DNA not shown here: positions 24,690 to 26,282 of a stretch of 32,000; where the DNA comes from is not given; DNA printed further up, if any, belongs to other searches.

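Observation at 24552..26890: Orphan ESX (type VII)-style toxin-immunity cassette: small YxxxD partner, WxG-led modular effector, ATGA-coupled membrane immunity candidate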

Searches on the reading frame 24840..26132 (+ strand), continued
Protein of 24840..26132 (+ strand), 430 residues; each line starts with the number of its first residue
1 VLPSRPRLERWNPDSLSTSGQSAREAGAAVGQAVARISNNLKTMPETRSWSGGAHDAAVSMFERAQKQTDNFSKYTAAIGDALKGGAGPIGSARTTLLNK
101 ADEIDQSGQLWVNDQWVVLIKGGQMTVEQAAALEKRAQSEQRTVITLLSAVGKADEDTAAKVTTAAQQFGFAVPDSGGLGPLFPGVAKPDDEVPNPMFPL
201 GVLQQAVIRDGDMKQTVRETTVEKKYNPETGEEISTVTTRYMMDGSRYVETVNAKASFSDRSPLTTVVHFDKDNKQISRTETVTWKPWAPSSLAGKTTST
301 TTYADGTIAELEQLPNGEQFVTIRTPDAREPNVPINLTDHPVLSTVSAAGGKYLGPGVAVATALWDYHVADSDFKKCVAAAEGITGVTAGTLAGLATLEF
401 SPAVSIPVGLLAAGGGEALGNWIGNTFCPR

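Call 70: search_protein_families(library=pfam, alignment_id=A1, max_evalue=0.1)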
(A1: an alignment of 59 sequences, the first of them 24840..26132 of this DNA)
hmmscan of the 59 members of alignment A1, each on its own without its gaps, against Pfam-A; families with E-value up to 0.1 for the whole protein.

A. member 1, window:24840-26132:+ (430 aa): 2 families
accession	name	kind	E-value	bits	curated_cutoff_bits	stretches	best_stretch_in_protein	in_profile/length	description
PF06013.18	WXG100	-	0.00075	20.2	27.3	1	10-86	3-77/86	Proteins of 100 residues with WXG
PF03103.22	DUF243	-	0.0085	16.8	25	1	101-167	19-85/98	Domain of unknown function (DUF243)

B. families by the number of members that match (of 59 scanned): 22 families
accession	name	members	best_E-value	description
PF06013.18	WXG100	53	3.5e-07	Proteins of 100 residues with WXG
PF16911.10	PapA_C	4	0.0078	Phthiocerol/phthiodiolone dimycocerosyl transferase C-terminus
PF11178.13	DUF2963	2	0.0056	Protein of unknown function (DUF2963)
PF18759.7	Plavaka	2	0.035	Plavaka transposase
PF15231.11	VCX_VCY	1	0.0016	Variable charge X/Y family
PF25784.1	BigA_N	1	0.0039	BigA and YdbA N-terminal beta barrel domain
PF03103.22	DUF243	1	0.0085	Domain of unknown function (DUF243)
PF20006.4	fvmYukDl_N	1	0.0089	YukD-like N-terminal domain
PF14415.11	DUF4424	1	0.0093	Domain of unknown function (DUF4424)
PF20227.3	DUF6586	1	0.015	Family of unknown function (DUF6586)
PF10419.14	TFIIIC_sub6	1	0.017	TFIIIC subunit triple barrel domain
PF13004.13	BACON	1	0.021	Putative binding domain, N-terminal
PF21983.2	NikA-like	1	0.029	Mobilization protein NikA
PF23658.1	PDZ_CPAF_rel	1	0.032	CPAF-like PDZ domain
PF05593.20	RHS_repeat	1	0.045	RHS Repeat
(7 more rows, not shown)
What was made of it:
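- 24840..25340 (+): Gene 2 N-domain (aa 1-167): WXG100-like helical bundle (best fold matches are PPE proteins, not significant), with the WxG motif at aa 50-52 (nt 24987-24995). WXG100 Pfam is hit by 53 of 59 members (call 70).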
